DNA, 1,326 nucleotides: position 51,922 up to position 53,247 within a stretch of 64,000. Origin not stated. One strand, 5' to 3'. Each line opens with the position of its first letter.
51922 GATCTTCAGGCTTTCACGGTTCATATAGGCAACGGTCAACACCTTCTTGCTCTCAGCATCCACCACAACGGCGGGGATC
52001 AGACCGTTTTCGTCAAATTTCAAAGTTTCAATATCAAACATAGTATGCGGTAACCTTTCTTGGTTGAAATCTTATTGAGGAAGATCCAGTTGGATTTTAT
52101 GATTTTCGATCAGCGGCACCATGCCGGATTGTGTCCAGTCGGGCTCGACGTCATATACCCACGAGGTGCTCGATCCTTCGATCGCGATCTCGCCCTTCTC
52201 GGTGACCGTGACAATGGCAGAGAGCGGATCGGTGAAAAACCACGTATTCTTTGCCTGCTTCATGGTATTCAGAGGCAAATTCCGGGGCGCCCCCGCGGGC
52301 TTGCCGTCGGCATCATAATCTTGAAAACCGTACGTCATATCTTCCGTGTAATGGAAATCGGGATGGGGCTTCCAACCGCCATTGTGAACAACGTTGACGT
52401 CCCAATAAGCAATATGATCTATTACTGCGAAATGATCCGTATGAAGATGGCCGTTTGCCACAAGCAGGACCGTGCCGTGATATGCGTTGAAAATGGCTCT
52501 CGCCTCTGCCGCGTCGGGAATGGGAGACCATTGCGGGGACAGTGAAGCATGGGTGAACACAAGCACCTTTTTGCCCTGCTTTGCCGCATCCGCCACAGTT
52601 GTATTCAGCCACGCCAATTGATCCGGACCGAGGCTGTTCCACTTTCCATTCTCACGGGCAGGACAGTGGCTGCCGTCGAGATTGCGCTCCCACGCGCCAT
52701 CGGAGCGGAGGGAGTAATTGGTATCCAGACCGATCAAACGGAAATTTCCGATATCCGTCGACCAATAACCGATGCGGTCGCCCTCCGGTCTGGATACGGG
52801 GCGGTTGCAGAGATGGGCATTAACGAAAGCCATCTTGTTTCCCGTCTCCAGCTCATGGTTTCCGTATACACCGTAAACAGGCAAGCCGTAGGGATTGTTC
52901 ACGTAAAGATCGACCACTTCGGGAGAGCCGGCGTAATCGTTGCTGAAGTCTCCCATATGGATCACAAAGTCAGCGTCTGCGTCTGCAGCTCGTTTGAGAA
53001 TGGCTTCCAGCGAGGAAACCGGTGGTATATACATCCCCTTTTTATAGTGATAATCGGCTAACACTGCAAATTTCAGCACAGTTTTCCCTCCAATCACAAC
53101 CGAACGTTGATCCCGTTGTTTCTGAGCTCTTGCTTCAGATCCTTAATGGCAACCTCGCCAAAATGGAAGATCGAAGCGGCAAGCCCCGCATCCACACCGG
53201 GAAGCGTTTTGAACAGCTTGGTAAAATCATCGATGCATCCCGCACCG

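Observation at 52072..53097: Calcineurin-like metallophosphoesterase wired into the his operon: candidate non-orthologous histidinol-phosphate phosphatase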

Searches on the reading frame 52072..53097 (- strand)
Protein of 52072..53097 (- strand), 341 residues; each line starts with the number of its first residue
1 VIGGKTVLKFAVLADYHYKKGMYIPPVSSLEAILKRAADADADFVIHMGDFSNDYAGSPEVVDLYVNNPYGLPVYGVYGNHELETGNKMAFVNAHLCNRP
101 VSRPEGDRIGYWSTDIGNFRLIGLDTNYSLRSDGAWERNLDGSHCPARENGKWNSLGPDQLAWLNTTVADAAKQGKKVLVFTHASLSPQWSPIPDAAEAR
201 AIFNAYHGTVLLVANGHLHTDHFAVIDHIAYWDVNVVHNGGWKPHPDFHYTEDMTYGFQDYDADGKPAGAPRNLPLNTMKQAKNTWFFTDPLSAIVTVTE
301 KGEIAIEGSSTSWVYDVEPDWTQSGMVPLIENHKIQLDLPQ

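Call 3: search_protein_families(library=pfam, proteins=[window:52072-53097:-], max_evalue=1)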
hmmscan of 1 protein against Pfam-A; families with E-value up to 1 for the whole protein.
window:52072-53097:- (341 aa): 6 families
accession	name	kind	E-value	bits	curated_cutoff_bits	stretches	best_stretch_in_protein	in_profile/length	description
PF00149.33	Metallophos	-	8.9e-13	49.5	21.5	1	8-220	1-190/191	Calcineurin-like phosphoesterase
PF12850.12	Metallophos_2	-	4.3e-07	30.5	27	1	9-85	2-60/154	Calcineurin-like phosphoesterase superfamily domain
PF09423.15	PhoD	-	0.0042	16.7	27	0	89-174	121-205/343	PhoD-like phosphatase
PF13899.12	Thioredoxin_7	-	0.038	14.6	27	1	161-186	3-28/83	Thioredoxin-like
PF20345.3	DUF6640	-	0.04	14.4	27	1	226-258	12-44/133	Family of unknown function (DUF6640)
PF00465.25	Fe-ADH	-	0.085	12.9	31.3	0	25-49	64-88/168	Iron-containing alcohol dehydrogenase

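Call 4: search_protein_families(library=ncbifam, proteins=[window:52072-53097:-], max_evalue=1)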
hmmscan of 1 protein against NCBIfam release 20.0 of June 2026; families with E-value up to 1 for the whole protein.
window:52072-53097:- (341 aa): 4 families
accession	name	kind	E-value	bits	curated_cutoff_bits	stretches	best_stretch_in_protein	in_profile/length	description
TIGR03729.1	acc_ester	subfamily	0.0002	20.8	148.25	1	9-86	1-76/239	putative phosphoesterase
NF008460.0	PRK11340.1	equivalog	0.025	14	188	1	8-90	50-132/271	phosphodiesterase YaeI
NF041029.1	Mre11_Pyroc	equivalog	0.098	11.5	600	1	9-82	2-86/438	DNA double-strand break repair protein Mre11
TIGR00040.1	yfcE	subfamily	0.17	12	56.25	1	37-82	23-62/158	YfcE family phosphodiesterase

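Call 9: find_homologous_proteins(query=window:52072-53097:-, max_evalue=0.00001)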
Query window:52072-53097:- (341 aa): 296 proteins with E <= 0.00001 among 3365 candidates; the best 120 are listed.
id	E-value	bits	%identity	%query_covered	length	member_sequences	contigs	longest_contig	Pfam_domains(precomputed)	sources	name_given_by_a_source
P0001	5.7e-214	728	91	98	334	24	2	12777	PF12850.13,PF00149.34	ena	-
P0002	1.1e-205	701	88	98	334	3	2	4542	PF12850.13,PF00149.34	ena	-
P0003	2.5e-202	690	87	98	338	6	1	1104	PF12850.13,PF00149.34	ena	-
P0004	4.7e-196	669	84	98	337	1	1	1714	PF12850.13,PF00149.34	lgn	-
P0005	4.9e-192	656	82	98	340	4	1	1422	PF12850.13,PF00149.34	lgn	-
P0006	8.5e-188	642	79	100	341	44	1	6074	PF12850.13,PF00149.34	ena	-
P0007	1.3e-185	635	79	98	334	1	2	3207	PF12850.13,PF00149.34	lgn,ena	-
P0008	2.9e-183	627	78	98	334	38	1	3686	PF12850.13,PF00149.34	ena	-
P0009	4.8e-183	626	78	98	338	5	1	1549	PF12850.13,PF00149.34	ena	-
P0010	1.4e-182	625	77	98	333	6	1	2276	PF12850.13,PF00149.34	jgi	jgi:3',5'-cyclic AMP phosphodiesterase CpdA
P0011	3.5e-181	620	76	97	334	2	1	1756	PF12850.13,PF00149.34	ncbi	-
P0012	1.1e-180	619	75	100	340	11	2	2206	PF12850.13,PF00149.34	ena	-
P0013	8.4e-179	612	76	98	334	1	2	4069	PF12850.13,PF00149.34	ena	-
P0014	3.0e-178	611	76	98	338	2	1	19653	PF12850.13,PF00149.34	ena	-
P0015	9.1e-178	609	76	98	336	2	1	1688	PF12850.13,PF00149.34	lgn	-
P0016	3.0e-177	607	76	98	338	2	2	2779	PF12850.13,PF00149.34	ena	-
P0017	1.5e-143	496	62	98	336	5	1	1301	PF12850.13,PF00149.34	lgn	-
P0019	1.7e-131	457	60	97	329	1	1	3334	PF12850.13,PF00149.34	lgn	-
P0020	8.7e-126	438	60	96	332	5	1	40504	PF12850.13,PF00149.34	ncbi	-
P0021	4.1e-114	400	54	97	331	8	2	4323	PF00149.34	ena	-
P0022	7.2e-113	395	56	96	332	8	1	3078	PF12850.13,PF00149.34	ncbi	-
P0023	1.0e-112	395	58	96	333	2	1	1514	PF12850.13,PF00149.34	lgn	-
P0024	2.0e-111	391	56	96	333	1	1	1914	PF12850.13,PF00149.34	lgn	-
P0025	2.4e-111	390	54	97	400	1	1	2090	PF12850.13,PF00149.34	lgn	-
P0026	1.7e-110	388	54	97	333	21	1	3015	PF12850.13,PF00149.34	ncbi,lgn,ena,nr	ncbi:MAG: metallophosphoesterase [Clostridia bacterium]|nr:metallophosphoesterase [Clostridia bacter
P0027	1.4e-109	385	55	97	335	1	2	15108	PF12850.13,PF00149.34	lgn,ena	-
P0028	2.2e-109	384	55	97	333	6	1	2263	PF12850.13,PF00149.34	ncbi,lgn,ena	-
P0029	1.9e-108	381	52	97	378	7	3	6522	PF12850.13,PF00149.34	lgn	-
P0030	1.7e-107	378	54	97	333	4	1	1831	PF12850.13,PF00149.34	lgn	-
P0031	4.1e-107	377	52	97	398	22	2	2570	PF12850.13,PF00149.34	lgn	-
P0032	4.1e-107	377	54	96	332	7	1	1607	PF12850.13,PF00149.34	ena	-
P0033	4.7e-107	376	54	97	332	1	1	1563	PF12850.13,PF00149.34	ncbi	-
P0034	5.3e-107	376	53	96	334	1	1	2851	PF12850.13,PF00149.34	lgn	-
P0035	3.3e-106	374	56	92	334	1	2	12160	PF12850.13,PF00149.34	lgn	-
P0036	4.7e-106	373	53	97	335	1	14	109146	PF12850.13,PF00149.34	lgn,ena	-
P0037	7.3e-106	372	53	92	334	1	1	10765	PF12850.13,PF00149.34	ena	-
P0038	3.2e-105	370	56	91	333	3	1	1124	PF12850.13,PF00149.34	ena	-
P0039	4.6e-105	370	53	97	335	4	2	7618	PF12850.13,PF00149.34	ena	-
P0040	5.9e-105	369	52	98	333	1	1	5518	PF12850.13,PF00149.34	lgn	-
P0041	7.6e-105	369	53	97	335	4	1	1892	PF12850.13,PF00149.34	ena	-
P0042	8.4e-105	369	52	97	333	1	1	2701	PF12850.13,PF00149.34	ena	-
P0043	3.4e-104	367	53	97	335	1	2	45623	PF12850.13,PF00149.34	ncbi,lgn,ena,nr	ncbi:MAG: metallophosphoesterase [Clostridia bacterium]|nr:metallophosphoesterase [Clostridia bacter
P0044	3.5e-104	367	50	98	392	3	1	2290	PF12850.13,PF00149.34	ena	-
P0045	9.4e-104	365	53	97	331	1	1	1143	PF12850.13,PF00149.34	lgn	-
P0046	1.2e-103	365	51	96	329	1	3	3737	PF12850.13,PF00149.34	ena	-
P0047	2.2e-103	364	52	98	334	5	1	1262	PF12850.13,PF00149.34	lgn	-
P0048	2.8e-103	364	52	97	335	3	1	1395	PF12850.13,PF00149.34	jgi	jgi:3',5'-cyclic AMP phosphodiesterase CpdA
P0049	4.2e-103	363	52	96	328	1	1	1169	PF12850.13,PF00149.34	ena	-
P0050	8.6e-103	362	52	96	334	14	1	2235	PF12850.13,PF00149.34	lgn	-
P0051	8.7e-103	362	54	96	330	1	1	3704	PF12850.13,PF00149.34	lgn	-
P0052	1.6e-102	361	52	97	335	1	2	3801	PF12850.13,PF00149.34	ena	-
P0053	1.6e-102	361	55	94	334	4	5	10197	PF12850.13,PF00149.34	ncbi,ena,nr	ncbi:MAG: metallophosphoesterase [Clostridia bacterium]|nr:metallophosphoesterase [Clostridia bacter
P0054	7.9e-102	359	52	97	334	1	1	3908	PF12850.13,PF00149.34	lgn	-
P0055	1.3e-101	358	52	95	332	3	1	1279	PF12850.13,PF00149.34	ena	-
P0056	2.7e-101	357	54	92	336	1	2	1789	PF12850.13,PF00149.34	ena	-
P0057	3.4e-101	357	54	92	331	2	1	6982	PF12850.13,PF00149.34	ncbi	-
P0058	3.4e-101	357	54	92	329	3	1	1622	PF12850.13,PF00149.34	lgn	-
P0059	3.9e-101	357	52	96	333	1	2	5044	PF12850.13,PF00149.34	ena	-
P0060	4.5e-101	357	51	97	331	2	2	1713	PF12850.13,PF00149.34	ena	-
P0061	5.0e-101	357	51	97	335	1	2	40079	PF12850.13,PF00149.34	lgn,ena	-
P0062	5.0e-101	357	52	97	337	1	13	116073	PF12850.13,PF00149.34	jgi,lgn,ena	-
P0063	8.1e-101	356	51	97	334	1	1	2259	PF12850.13,PF00149.34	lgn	-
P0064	1.2e-100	355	52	97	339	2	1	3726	PF12850.13,PF00149.34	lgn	-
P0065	1.4e-100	355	51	97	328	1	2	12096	PF12850.13,PF00149.34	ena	-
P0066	2.5e-100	354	50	97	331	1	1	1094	PF12850.13,PF00149.34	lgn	-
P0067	3.6e-100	354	50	97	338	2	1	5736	PF12850.13,PF00149.34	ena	-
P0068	6.6e-100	353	51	98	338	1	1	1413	PF12850.13,PF00149.34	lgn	-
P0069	1.7e-99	351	51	97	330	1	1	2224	PF12850.13,PF00149.34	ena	-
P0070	2.6e-99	351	50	97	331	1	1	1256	PF12850.13,PF00149.34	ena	-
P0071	5.2e-99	350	54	91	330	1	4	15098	PF12850.13,PF00149.34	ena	-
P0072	5.4e-99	350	53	93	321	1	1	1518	PF12850.13,PF00149.34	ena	-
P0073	8.4e-99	349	52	96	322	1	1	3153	PF12850.13,PF00149.34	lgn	-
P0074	2.2e-98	348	51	97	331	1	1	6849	PF12850.13,PF00149.34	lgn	-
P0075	4.2e-98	347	50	97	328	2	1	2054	PF12850.13,PF00149.34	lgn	-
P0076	6.9e-98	346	50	97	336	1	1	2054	PF12850.13,PF00149.34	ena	-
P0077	1.1e-97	346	50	98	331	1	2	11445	PF12850.13,PF00149.34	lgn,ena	-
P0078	1.2e-97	345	53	91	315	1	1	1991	PF12850.13,PF00149.34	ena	-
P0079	2.8e-97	344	50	97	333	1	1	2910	PF12850.13,PF00149.34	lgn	-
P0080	1.0e-96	342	51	96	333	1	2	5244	PF12850.13,PF00149.34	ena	-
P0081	1.5e-96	342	52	95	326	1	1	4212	PF12850.13,PF00149.34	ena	-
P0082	1.6e-96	342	51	97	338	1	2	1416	PF12850.13,PF00149.34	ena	-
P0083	2.6e-96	341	52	96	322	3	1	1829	PF12850.13,PF00149.34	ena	-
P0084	2.8e-96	341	51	97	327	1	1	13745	PF12850.13,PF00149.34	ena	-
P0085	9.3e-96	339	52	95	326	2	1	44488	PF12850.13,PF00149.34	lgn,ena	-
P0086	2.0e-95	338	52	96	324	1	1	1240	PF12850.13,PF00149.34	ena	-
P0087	2.2e-95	338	49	97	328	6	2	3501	PF12850.13,PF00149.34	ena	-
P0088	4.2e-95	337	51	97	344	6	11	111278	PF12850.13,PF00149.34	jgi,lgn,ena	-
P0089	4.9e-94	334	50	97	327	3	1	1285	PF12850.13,PF00149.34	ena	-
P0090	6.8e-94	333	51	95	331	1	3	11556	PF12850.13,PF00149.34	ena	-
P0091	1.1e-93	332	49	97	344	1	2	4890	PF12850.13,PF00149.34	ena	-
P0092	1.3e-93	332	49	97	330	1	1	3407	PF12850.13,PF00149.34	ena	-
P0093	2.1e-93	331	49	98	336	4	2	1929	PF12850.13,PF00149.34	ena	-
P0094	2.6e-93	331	50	97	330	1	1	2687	PF12850.13,PF00149.34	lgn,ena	-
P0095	3.9e-93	331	48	96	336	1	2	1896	PF12850.13,PF00149.34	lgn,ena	-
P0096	6.5e-93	330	50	96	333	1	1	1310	PF12850.13,PF00149.34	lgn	-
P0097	6.8e-93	330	48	97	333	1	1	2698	PF12850.13,PF00149.34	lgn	-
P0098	1.4e-92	329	50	97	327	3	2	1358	PF12850.13,PF00149.34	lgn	-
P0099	1.6e-92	329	47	98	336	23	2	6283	PF12850.13,PF00149.34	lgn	-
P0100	3.8e-92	327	46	97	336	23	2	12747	PF12850.13,PF00149.34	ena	-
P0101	4.4e-92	327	48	96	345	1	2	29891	PF12850.13,PF00149.34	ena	-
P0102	1.8e-91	325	51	92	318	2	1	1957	PF12850.13,PF00149.34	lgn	-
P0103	2.4e-91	325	49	97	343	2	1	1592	PF12850.13,PF00149.34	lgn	-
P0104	2.8e-91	324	49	97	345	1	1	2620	PF12850.13,PF00149.34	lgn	-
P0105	3.5e-91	324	49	96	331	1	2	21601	PF00149.34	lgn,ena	-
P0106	1.2e-90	322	49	97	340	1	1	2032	PF12850.13,PF00149.34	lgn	-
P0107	1.7e-90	322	46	98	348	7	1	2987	PF12850.13,PF00149.34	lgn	-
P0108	4.0e-90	321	46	96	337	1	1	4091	PF12850.13,PF00149.34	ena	-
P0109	8.3e-90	320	49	95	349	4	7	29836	PF12850.13,PF00149.34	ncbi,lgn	-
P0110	1.7e-89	319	47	97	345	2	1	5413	PF12850.13,PF00149.34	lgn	-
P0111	2.8e-89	318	46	97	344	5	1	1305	PF12850.13,PF00149.34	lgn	-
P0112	2.9e-89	318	48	97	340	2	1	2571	PF12850.13,PF00149.34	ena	-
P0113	1.4e-88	316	49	91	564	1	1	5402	PF12850.13,PF00149.34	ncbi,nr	ncbi:MAG: metallophosphoesterase, partial [Victivallales bacterium]|nr:metallophosphoesterase [Victi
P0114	2.2e-88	315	48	98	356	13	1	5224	PF12850.13,PF00149.34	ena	-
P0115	2.2e-88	315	48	94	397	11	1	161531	PF12850.13,PF00149.34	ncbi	-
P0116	2.5e-88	315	49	91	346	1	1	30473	PF12850.13,PF00149.34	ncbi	-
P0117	2.8e-88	315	47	97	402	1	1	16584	PF12850.13,PF00149.34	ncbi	-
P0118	3.5e-88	314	47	98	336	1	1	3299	PF12850.13,PF00149.34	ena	-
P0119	3.6e-88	314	48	95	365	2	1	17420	PF12850.13,PF00149.34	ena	-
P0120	3.6e-88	314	46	98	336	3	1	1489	PF12850.13,PF00149.34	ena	-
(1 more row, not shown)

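Call 10: find_encoding_contigs(protein=window:52072-53097:-, flank=10000, max_places=6)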
Protein window:52072-53097:- (341 aa): no gene with exactly this product is on record in the collection.

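Call 11: find_encoding_contigs(protein=P0020, flank=10000, max_places=4)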
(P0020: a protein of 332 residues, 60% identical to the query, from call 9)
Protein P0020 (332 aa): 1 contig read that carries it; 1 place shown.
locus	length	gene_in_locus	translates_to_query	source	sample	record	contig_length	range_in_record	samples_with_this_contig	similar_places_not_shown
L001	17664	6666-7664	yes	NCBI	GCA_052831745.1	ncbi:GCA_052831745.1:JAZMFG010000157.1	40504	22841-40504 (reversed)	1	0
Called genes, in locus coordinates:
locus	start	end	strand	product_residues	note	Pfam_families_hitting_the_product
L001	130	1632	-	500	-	PF01547:SBP_bac_1 (faint)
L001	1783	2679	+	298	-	PF02311:AraC_binding (weak), PF12833:HTH_18, PF00165:HTH_AraC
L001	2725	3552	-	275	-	PF13353:Fer4_12, PF04055:Radical_SAM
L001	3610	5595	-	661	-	PF02901:PFL-like, PF01228:Gly_radical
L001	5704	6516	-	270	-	PF02311:AraC_binding, PF07883:Cupin_2, PF12833:HTH_18, PF00165:HTH_AraC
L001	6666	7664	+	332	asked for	PF00149:Metallophos, PF12850:Metallophos_2 (weak)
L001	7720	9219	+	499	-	PF22848:ASD1_dom, PF06964:Alpha-L-AF_C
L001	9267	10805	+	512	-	-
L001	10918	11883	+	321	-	PF06452:CBM9_1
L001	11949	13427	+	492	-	PF03009:GDPD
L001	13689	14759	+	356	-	PF01381:HTH_3, PF12844:HTH_19, PF13560:HTH_31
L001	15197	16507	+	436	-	-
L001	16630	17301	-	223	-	PF06283:ThuA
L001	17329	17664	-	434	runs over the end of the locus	PF12698:ABC2_membrane_3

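Call 12: find_encoding_contigs(protein=P0001, flank=10000, max_places=4)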
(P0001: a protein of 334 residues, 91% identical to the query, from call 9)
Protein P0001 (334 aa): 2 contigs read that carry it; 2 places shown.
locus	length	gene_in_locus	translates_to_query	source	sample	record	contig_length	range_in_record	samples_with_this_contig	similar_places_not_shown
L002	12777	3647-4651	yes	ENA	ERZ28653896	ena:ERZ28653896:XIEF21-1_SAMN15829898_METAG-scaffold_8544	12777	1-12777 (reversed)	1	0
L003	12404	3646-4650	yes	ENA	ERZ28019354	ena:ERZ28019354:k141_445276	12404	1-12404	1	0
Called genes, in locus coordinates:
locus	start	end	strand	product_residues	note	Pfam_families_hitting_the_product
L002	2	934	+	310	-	?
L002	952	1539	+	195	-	PF00475:IGPD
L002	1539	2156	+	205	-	PF00117:GATase, PF07685:GATase_3, PF01174:SNO (faint)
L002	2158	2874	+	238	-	PF00977:His_biosynth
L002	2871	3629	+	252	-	PF00977:His_biosynth, PF03060:NMO (faint)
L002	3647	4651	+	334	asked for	PF00149:Metallophos, PF12850:Metallophos_2 (weak)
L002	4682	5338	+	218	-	PF01502:PRA-CH, PF01503:PRA-PH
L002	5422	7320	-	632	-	PF05649:Peptidase_M13_N, PF01431:Peptidase_M13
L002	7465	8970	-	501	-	-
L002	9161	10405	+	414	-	PF01381:HTH_3, PF12844:HTH_19 (weak), PF13443:HTH_26 (faint), PF13560:HTH_31 (weak)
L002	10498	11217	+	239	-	PF00106:adh_short, PF08659:KR, PF23441:SDR, PF13561:adh_short_C2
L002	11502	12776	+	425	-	?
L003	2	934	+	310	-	?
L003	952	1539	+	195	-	PF00475:IGPD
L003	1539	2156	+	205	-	PF00117:GATase, PF07685:GATase_3, PF01174:SNO (faint)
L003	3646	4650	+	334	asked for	PF00149:Metallophos, PF12850:Metallophos_2 (weak)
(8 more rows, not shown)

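Call 13: find_encoding_contigs(protein=P0014, flank=10000, max_places=4)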
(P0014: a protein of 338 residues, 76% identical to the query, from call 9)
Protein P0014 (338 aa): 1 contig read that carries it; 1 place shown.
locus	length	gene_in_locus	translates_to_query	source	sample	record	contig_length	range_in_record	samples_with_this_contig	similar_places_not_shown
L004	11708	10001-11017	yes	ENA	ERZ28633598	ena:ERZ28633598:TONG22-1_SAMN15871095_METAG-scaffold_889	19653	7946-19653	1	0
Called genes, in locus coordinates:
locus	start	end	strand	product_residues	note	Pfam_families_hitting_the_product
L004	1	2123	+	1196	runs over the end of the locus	PF00932:LTD (faint)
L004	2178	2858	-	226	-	PF06541:ABC_trans_CmpB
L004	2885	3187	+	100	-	PF01371:Trp_repressor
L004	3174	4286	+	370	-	PF13393:tRNA-synt_His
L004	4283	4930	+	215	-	PF01634:HisG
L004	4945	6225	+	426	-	PF00815:Histidinol_dh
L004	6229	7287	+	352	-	PF00155:Aminotran_1_2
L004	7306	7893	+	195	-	PF00475:IGPD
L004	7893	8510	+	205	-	PF00117:GATase, PF07685:GATase_3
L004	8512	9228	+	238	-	PF00977:His_biosynth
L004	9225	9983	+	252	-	PF00977:His_biosynth, PF03060:NMO (faint)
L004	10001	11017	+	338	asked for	PF00149:Metallophos, PF12850:Metallophos_2 (weak)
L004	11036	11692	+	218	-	PF01502:PRA-CH, PF01503:PRA-PH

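Call 14: find_encoding_contigs(protein=P0006, flank=10000, max_places=4)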
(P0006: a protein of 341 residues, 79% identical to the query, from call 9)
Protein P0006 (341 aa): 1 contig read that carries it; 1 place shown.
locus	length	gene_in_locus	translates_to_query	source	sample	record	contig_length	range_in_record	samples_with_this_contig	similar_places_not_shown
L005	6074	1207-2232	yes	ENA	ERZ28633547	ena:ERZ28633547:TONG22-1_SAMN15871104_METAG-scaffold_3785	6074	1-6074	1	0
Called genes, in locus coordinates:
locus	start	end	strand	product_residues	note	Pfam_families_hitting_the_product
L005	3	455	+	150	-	?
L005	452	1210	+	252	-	PF00977:His_biosynth, PF03060:NMO (faint)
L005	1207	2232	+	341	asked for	PF00149:Metallophos, PF12850:Metallophos_2 (weak)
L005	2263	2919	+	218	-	PF01502:PRA-CH, PF01503:PRA-PH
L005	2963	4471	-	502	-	-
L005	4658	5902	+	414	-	PF01381:HTH_3, PF12844:HTH_19 (weak), PF13443:HTH_26 (weak), PF13560:HTH_31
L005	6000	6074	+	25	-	?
